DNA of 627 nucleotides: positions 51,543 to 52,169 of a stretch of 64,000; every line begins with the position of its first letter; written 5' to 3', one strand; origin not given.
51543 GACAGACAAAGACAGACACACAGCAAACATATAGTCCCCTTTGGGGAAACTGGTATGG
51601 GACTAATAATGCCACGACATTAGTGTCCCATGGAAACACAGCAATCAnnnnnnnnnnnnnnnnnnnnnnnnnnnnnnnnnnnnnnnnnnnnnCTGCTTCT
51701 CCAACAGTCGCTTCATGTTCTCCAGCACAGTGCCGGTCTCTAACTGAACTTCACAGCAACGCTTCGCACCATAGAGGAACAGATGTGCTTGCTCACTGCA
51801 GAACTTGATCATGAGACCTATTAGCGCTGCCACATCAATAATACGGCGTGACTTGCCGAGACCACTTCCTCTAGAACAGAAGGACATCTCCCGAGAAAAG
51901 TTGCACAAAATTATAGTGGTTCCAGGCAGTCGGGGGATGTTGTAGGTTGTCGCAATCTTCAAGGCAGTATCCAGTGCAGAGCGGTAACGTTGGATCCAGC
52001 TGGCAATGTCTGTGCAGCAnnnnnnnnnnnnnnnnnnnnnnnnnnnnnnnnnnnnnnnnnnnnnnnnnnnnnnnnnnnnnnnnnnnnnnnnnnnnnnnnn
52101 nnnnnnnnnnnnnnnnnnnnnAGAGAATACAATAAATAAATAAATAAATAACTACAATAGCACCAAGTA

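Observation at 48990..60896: Second minus-strand gene upstream of the NWD1-like gene: seven phase-linked exons of an unidentified protein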

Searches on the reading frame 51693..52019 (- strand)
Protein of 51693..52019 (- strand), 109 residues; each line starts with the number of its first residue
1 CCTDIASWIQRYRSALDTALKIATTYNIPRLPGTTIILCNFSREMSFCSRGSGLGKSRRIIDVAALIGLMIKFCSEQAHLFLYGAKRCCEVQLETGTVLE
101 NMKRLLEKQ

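Call 29: search_protein_representatives(protein=window:51693-52019:-)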
Query: 109 residues. Proteins with E-value up to 0.001 (for the whole library): 180; up to 1e-10: 35; up to 1e-30: 1. The best 150 are listed.
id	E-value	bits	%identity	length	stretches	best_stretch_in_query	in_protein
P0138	1.3e-52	192.5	85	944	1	1-109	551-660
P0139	7.4e-23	96.8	51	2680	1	7-108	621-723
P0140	1.9e-20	89.1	47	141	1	9-108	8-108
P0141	1.8e-19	85.9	45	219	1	1-106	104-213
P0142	2.3e-19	85.6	49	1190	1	7-106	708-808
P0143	4.4e-19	84.7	44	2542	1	9-107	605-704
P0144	4.8e-19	84.6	46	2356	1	7-107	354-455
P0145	1.4e-17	79.9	42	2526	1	9-107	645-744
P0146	1.1e-16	77.0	47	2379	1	8-107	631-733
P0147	2.2e-16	76.0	44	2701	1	9-107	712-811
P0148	3.3e-16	75.5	46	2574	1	9-105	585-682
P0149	7.5e-16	74.3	38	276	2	9-107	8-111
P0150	1.6e-15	73.3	42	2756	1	9-105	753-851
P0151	7.9e-15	71.0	46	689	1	9-107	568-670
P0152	1.1e-14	70.6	40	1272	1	3-104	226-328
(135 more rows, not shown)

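Call 32: list_cluster_members(proteins=[P0138, P0139, P0143, P0145, P0147])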
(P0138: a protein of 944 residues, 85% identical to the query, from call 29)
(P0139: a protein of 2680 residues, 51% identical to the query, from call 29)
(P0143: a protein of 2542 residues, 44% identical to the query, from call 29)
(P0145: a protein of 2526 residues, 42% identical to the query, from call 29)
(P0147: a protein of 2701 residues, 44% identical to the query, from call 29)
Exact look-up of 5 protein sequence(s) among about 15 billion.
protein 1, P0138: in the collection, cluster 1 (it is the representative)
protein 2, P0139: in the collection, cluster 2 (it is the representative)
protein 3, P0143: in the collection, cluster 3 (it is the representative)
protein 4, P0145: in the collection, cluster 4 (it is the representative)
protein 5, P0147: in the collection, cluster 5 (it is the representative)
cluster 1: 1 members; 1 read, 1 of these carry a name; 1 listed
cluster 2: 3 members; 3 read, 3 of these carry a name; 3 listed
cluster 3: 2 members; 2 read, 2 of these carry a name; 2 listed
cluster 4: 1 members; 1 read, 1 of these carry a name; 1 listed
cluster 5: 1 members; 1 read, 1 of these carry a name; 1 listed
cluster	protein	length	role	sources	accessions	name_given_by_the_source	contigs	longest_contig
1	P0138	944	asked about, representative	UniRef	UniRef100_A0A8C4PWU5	TROVE domain-containing protein n=2 Tax=Eptatretus burgeri TaxID=7764 ...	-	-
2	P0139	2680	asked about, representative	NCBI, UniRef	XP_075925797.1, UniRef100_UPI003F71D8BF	telomerase protein component 1 [Petromyzon marinus] | telomerase protein component 1 n=1 Tax=Petromyzon marinus TaxID=7757 RepID=UPI003F71D8BF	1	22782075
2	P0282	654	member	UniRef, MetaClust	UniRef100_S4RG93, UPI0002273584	TEP-1 second beta-propeller domain-containing protein n=1 Tax=Petromyzon marinus ... | status=active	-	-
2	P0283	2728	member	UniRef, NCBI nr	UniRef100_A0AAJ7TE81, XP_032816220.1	Telomerase protein component 1-like n=1 Tax=Petromyzon marinus TaxID=7757 ... | telomerase protein component 1-like [Petromyzon marinus]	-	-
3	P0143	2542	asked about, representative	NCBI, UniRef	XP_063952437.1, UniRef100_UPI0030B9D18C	telomerase protein component 1-like isoform X2 [Lytechinus pictus] | telomerase protein component 1-like isoform X2 n=1 Tax=Lytechinus pictus TaxID=7653 ...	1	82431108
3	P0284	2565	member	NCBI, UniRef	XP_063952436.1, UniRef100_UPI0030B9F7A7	telomerase protein component 1-like isoform X1 [Lytechinus pictus] | telomerase protein component 1-like isoform X1 n=1 Tax=Lytechinus pictus TaxID=7653 ...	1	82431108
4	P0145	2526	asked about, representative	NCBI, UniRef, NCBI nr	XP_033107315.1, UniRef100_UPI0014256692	telomerase protein component 1-like [Anneissia japonica] | telomerase protein component 1-like n=1 Tax=Anneissia japonica TaxID=1529436 ...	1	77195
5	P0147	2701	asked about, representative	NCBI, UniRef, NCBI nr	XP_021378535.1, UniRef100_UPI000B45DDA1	telomerase protein component 1-like [Mizuhopecten yessoensis] | telomerase protein component 1-like n=1 Tax=Mizuhopecten yessoensis TaxID=6573 ...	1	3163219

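Call 33: search_protein_families(library=pfam, max_evalue=0.001, proteins=[P0139, P0143, P0138])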
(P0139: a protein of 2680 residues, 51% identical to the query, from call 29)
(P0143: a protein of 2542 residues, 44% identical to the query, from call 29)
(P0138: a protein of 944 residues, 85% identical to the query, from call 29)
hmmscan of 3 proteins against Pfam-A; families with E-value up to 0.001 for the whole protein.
P0139 (2680 aa): 46 families (the best 25 are shown)
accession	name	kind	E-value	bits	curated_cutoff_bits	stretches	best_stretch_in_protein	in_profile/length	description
PF05731.17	TROVE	-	3.1e-104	350.1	23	2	406-647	213-442/442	TROVE domain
PF25173.1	Beta-prop_WDR3_1st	-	3.1e-91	304.5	154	6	2068-2234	23-183/184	WDR3 first beta-propeller domain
PF00400.38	WD40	-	1.7e-83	272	27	7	1921-1957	2-38/39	WD domain, G-beta repeat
PF25174.1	Beta-prop_THOC3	-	2.8e-81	273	305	7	1862-1965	145-248/272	THOC3 beta-propeller domain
PF25047.1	Beta-prop_TEP1_2nd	-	1.5e-76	257.4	89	4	2024-2293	1-255/255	TEP-1 second beta-propeller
PF24814.1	WD40_Prp19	-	9.9e-74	248.3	320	6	1727-1915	11-204/281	Prp19 WD40 domain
PF24817.1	WD40_WDHD1_1st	-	3.7e-62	210.6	109.9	5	1984-2177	90-276/291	WDHD1 first WD40 domain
PF24807.1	WD40_CDC20-Fz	-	1.5e-58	198.9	200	5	2279-2428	67-213/292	CDC20/Fizzy WD40 domain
PF25172.1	Beta-prop_WDR3_2nd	-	1.4e-56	192.3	140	4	1981-2236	39-289/293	WDR3 second beta-propeller domain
PF25175.1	Beta-prop_WDR5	-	1e-55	189.6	250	4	1788-1969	35-218/296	WDR5 beta-propeller domain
PF23414.1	Beta-prop_EML_2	-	3.3e-51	174.7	90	5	1850-1958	2-109/266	Echinoderm microtubule-associated protein second beta-propeller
PF25168.1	Beta-prop_WDR36-Utp21_2nd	-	1.2e-47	163.3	84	2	1744-1923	99-275/335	WDR36/Utp21 second beta-propeller domain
PF24796.1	WDR55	-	2e-44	152.3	200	5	2277-2442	109-268/296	WDR55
PF24805.1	EIF3I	-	2.3e-43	149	200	3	1883-1964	5-86/324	EIF3I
PF25048.1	Beta-prop_TEP1_C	-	8.9e-41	138.2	32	1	2604-2673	1-71/73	TEP-1 C-terminal beta-propeller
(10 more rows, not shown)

P0143 (2542 aa): 56 families (the best 25 are shown)
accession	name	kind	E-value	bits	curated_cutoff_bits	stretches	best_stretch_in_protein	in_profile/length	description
PF05731.17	TROVE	-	4.9e-109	365.9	23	1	232-629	20-442/442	TROVE domain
PF25174.1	Beta-prop_THOC3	-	6.8e-100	334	305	5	1688-1935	15-262/272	THOC3 beta-propeller domain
PF25173.1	Beta-prop_WDR3_1st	-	2.7e-91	304.7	154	5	1761-1870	74-183/184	WDR3 first beta-propeller domain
PF00400.38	WD40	-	3.3e-78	255.3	27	8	1791-1828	2-39/39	WD domain, G-beta repeat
PF25047.1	Beta-prop_TEP1_2nd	-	1.1e-75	254.5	89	5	1931-2160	2-222/255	TEP-1 second beta-propeller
PF24814.1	WD40_Prp19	-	5.6e-73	245.8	320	4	1636-1827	8-204/281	Prp19 WD40 domain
PF24817.1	WD40_WDHD1_1st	-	5.7e-61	206.7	109.9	4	1760-1940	88-278/291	WDHD1 first WD40 domain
PF24807.1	WD40_CDC20-Fz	-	2.2e-60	204.9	200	4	1614-1869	32-292/292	CDC20/Fizzy WD40 domain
PF25175.1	Beta-prop_WDR5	-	2.9e-57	194.6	250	5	1628-1789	4-167/296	WDR5 beta-propeller domain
PF23414.1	Beta-prop_EML_2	-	1.9e-56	191.8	90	4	1732-1878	13-160/266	Echinoderm microtubule-associated protein second beta-propeller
PF25172.1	Beta-prop_WDR3_2nd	-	2.9e-54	184.7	140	4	1760-1870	177-287/293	WDR3 second beta-propeller domain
PF25391.1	WD40_Gbeta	-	1.1e-44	153.3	150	6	2028-2275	99-339/340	G protein beta WD-40 repeat protein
PF25168.1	Beta-prop_WDR36-Utp21_2nd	-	5.8e-43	147.9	84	4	1714-1835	154-275/335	WDR36/Utp21 second beta-propeller domain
PF24796.1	WDR55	-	3.1e-40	138.5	200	3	2025-2146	6-128/296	WDR55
PF24805.1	EIF3I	-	3.3e-40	138.6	200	5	1759-1931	11-192/324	EIF3I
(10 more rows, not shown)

P0138 (944 aa): 3 families
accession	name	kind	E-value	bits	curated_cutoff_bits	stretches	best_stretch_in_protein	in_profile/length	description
PF05731.17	TROVE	-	3.4e-92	310.4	23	2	356-583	210-442/442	TROVE domain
PF13271.11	DUF4062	-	8.3e-12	45.6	24.7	1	804-885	1-68/82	Domain of unknown function (DUF4062)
PF19334.4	DUF5920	-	1.5e-10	41.5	27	1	614-779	19-185/203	Domain of unknown function (DUF5920)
